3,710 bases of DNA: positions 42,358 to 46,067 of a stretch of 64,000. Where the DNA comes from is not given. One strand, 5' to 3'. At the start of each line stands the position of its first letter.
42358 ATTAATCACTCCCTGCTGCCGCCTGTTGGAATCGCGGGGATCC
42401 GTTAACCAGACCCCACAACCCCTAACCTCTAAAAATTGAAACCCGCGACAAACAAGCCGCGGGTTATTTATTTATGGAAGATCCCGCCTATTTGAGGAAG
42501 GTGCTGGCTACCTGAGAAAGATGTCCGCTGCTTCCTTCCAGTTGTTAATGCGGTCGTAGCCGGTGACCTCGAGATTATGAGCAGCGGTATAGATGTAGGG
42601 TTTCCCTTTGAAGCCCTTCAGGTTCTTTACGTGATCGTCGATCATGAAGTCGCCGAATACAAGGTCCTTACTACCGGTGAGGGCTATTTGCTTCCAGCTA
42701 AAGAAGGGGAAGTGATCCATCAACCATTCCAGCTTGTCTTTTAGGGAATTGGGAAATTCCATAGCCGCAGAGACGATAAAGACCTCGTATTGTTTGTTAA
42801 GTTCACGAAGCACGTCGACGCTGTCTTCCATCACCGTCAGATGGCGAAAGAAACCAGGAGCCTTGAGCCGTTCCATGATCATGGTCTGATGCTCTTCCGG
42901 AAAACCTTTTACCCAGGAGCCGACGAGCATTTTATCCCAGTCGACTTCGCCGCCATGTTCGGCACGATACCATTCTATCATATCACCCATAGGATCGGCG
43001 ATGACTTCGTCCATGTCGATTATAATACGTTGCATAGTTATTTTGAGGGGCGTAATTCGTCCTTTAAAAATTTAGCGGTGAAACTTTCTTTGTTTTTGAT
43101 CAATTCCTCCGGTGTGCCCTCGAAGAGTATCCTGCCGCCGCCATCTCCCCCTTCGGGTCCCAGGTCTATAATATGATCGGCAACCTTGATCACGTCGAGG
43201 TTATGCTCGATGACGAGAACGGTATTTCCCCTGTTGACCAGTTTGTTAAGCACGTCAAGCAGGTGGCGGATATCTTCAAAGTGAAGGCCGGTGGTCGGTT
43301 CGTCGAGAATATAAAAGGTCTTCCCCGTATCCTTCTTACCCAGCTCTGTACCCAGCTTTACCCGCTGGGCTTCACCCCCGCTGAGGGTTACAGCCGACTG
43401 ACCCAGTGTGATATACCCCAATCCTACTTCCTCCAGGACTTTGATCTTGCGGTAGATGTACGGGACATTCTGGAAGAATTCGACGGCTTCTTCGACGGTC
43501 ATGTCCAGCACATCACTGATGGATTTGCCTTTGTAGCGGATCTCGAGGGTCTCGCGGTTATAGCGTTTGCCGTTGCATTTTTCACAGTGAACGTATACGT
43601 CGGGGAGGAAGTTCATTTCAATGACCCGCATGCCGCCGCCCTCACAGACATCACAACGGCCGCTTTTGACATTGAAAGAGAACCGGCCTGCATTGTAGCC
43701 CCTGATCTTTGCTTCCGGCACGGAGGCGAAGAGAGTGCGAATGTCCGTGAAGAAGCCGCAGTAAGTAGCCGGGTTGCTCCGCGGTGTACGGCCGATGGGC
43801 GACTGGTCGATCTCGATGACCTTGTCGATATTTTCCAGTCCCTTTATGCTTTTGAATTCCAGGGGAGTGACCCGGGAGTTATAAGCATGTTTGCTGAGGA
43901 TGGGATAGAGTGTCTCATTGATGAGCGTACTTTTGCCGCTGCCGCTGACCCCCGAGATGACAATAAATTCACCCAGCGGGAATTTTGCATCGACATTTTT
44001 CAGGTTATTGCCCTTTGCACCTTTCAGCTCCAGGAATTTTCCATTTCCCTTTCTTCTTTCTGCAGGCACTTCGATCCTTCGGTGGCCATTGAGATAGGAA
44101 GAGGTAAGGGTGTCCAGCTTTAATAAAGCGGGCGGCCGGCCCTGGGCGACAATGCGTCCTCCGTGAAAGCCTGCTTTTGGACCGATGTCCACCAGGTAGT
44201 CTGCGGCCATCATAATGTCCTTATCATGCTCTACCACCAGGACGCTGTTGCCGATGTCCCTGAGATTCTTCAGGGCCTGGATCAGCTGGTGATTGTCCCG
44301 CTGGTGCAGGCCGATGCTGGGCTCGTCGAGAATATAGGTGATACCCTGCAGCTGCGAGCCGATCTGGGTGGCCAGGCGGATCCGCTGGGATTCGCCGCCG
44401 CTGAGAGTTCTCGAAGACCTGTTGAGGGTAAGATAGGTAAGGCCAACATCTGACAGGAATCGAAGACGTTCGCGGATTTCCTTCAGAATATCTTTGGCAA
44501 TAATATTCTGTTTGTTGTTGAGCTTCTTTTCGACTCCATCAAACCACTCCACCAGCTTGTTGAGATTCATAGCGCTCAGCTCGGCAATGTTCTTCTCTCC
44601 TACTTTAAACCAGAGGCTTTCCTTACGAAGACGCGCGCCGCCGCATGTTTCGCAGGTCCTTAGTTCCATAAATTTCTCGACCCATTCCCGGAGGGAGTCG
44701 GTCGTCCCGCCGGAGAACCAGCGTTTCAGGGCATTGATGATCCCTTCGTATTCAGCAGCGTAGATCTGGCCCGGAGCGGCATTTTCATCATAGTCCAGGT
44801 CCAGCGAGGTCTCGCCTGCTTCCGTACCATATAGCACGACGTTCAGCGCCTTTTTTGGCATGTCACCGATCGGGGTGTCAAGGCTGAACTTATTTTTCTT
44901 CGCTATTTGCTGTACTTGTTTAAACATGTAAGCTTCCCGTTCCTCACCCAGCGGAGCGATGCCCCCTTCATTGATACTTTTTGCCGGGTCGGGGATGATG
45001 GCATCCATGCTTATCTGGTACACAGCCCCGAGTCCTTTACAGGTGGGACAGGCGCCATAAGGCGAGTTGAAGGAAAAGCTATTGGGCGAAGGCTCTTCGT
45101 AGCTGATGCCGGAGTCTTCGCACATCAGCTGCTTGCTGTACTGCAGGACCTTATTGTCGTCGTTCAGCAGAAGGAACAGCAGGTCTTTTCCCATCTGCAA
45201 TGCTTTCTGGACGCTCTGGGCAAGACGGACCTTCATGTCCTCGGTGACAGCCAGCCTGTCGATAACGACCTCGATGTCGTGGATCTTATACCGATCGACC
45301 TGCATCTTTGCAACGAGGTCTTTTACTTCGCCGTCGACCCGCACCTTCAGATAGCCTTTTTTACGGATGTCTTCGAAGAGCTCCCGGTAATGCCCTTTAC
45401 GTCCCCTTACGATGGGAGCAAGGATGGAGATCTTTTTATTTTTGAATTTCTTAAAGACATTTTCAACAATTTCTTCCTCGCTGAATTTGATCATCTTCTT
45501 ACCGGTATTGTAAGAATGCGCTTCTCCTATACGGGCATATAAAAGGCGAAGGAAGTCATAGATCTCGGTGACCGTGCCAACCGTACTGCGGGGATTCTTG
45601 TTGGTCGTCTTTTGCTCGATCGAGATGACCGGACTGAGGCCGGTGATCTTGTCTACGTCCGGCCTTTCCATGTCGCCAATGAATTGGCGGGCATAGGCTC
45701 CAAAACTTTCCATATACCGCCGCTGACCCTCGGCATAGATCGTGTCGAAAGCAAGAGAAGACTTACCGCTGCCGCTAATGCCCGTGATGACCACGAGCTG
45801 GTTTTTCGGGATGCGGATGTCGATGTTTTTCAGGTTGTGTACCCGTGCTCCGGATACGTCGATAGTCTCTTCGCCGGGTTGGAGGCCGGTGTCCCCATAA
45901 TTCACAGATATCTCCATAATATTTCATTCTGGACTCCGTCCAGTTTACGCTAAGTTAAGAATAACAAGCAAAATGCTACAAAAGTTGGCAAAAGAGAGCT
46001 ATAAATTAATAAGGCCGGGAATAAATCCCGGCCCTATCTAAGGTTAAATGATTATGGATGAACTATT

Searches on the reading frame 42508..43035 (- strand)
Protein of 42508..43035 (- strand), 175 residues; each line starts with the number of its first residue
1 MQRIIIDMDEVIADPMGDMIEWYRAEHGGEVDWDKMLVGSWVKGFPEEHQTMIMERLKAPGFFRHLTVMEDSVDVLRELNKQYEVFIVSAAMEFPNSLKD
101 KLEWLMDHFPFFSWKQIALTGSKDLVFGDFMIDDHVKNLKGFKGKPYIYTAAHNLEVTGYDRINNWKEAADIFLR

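Call 63: search_protein_families(library=pfam, proteins=[window:42508-43035:-], max_evalue=0.001)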
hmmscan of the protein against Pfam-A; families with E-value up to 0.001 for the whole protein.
window:42508-43035:- (175 aa): 1 family
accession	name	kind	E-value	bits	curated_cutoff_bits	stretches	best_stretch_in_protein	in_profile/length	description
PF06941.18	NT5C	-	2.3e-38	132.3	24.8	1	4-174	4-175/180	5' nucleotidase, deoxy (Pyrimidine), cytosolic type C protein (NT5C)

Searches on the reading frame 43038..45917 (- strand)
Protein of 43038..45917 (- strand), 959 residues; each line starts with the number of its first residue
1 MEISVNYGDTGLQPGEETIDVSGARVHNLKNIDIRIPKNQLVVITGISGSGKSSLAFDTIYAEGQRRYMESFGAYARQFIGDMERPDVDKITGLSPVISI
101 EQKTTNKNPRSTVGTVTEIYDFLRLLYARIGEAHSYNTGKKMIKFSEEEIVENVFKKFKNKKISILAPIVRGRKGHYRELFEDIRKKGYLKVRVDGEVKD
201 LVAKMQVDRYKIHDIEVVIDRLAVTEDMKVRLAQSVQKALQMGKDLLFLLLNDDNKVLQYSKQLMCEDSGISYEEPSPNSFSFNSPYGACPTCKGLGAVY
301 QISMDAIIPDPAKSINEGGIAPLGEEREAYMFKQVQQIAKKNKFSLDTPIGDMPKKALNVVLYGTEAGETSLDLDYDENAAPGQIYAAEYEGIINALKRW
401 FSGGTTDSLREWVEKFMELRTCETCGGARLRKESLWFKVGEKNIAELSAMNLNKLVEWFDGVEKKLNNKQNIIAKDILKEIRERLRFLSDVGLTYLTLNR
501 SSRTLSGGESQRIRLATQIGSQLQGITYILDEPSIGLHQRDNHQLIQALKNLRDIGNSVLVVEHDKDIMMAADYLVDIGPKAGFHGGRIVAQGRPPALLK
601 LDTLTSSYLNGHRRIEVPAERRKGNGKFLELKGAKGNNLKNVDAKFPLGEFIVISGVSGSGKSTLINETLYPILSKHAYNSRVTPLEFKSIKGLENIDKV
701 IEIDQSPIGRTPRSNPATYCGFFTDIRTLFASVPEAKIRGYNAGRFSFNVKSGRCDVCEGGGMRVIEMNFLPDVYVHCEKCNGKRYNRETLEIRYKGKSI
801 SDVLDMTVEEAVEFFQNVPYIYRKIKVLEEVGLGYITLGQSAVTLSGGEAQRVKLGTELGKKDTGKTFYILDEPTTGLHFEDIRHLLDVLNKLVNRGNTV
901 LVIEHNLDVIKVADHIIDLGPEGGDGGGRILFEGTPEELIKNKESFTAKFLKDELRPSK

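Call 88: search_protein_families(library=pfam, proteins=[window:43038-45917:-], max_evalue=0.00001)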
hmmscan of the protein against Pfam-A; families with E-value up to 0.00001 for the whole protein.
window:43038-45917:- (959 aa): 9 families
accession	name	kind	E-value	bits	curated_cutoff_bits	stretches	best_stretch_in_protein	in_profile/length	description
PF17760.6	UvrA_inter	-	1.8e-32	111.9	23.3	1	147-250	3-106/109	UvrA interaction domain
PF17755.6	UvrA_DNA-bind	-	1.6e-25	90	23.2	1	305-415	3-110/110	UvrA DNA-binding domain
PF00005.33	ABC_tran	-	2.3e-19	70.8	25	0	639-667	1-29/137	ABC transporter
PF02463.25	SMC_N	-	1.3e-10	41.5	40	0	28-578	9-211/220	RecF/RecN/SMC N terminal domain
PF13555.12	AAA_29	-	8.8e-08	32.2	27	0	644-680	17-55/61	P-loop containing region of AAA domain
PF13191.12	AAA_16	-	1.5e-07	32.5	32.6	0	649-679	24-54/167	AAA ATPase domain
PF20720.3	nSTAND3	-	8.8e-07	29.2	27.2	0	650-694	18-57/155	Novel STAND NTPase 3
PF03193.22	RsgA_GTPase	-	1.1e-06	29.1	30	0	622-668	80-125/174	RsgA GTPase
PF20703.3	nSTAND1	-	1.9e-06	28.2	27.1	0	31-56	25-50/379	Novel STAND NTPase 1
